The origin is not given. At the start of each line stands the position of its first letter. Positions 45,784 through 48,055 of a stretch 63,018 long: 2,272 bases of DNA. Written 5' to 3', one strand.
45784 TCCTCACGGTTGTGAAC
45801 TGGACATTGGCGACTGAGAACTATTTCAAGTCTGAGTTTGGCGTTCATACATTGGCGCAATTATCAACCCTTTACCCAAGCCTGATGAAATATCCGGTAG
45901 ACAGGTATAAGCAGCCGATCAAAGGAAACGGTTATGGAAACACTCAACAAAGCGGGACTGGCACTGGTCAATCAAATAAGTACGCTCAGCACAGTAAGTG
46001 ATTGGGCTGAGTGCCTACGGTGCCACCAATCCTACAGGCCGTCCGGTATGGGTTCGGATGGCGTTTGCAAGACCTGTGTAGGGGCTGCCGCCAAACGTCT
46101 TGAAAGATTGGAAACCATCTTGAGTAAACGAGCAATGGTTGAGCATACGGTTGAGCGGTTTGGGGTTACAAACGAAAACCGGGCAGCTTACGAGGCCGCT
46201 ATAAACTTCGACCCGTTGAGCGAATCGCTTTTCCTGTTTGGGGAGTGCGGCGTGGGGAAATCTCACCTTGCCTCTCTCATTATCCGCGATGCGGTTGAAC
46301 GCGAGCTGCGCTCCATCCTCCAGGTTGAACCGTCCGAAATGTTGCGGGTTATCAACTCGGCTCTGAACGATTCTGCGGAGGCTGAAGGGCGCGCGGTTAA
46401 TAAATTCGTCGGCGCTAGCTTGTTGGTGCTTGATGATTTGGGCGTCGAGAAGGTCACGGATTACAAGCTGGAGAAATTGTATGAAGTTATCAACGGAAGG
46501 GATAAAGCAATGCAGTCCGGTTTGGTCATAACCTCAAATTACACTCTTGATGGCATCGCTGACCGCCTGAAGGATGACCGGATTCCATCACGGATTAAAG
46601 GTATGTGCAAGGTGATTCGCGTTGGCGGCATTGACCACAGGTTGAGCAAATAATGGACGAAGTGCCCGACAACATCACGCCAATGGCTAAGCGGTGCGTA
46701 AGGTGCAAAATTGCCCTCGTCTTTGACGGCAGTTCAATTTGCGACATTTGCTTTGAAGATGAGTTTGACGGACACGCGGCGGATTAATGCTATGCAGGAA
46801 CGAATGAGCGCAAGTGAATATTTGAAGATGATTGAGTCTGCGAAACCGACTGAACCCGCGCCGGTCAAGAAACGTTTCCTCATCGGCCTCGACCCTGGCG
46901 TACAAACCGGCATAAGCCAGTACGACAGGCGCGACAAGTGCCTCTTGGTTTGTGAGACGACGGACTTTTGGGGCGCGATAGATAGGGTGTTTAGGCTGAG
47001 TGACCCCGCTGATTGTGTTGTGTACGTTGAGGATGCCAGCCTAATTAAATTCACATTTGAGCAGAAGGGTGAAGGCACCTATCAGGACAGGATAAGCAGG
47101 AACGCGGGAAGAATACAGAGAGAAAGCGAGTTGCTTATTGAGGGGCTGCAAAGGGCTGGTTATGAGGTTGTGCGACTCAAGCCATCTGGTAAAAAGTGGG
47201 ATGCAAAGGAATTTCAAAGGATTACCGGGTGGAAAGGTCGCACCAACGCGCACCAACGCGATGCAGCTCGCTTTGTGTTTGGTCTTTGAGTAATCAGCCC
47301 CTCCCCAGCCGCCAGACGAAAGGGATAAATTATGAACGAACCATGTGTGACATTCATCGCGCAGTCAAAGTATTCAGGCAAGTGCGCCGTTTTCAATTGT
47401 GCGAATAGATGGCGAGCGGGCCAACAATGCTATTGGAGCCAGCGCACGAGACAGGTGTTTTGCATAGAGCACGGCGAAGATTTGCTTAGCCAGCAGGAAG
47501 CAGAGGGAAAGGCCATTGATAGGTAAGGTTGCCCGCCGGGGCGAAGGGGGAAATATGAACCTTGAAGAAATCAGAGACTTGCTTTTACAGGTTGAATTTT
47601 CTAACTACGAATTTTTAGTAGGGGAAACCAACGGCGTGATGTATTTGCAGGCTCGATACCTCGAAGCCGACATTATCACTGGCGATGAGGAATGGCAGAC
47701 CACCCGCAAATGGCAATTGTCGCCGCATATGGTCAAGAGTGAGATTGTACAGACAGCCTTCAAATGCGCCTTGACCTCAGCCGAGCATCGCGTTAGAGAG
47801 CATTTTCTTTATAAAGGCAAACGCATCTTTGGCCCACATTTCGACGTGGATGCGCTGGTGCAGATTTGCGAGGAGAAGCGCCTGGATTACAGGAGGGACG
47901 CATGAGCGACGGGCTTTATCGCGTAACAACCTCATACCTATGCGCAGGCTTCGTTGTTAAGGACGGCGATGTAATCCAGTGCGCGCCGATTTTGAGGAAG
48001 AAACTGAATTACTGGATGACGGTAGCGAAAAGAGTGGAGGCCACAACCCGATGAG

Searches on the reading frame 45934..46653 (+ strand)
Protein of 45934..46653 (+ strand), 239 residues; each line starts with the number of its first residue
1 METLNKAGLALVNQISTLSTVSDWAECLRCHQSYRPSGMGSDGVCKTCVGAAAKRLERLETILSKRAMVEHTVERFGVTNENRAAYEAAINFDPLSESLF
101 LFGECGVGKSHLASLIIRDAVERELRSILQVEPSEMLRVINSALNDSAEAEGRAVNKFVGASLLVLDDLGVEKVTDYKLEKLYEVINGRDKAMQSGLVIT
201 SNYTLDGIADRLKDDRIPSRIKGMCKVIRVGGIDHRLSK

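Call 22: search_protein_families(library=pfam, proteins=[window:45934-46653:+], max_evalue=0.001)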
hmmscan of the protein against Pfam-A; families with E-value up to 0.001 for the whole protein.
window:45934-46653:+ (239 aa): 3 families
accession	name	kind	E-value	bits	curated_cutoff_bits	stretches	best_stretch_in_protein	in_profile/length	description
PF01695.23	IstB_IS21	-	1.3e-11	44.9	24.1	1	88-236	84-231/238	IstB-like ATP binding protein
PF00308.24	Bac_DnaA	-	4.8e-05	24.1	23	1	70-203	4-139/162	Bacterial DnaA ATPAse domain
PF03969.22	AFG1_ATPase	-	0.00084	18.8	27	1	96-238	61-206/361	AFG1-like ATPase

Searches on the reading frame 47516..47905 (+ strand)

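Call 61: search_protein_families(library=phrogs, proteins=[window:47516-47905:+], max_evalue=0.001)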
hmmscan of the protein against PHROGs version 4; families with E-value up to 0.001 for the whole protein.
window:47516-47905:+ (129 aa): 1 family
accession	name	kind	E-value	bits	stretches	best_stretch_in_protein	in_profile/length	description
phrog_1540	-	unknown function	4.8e-17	63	1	13-119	45-161/333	-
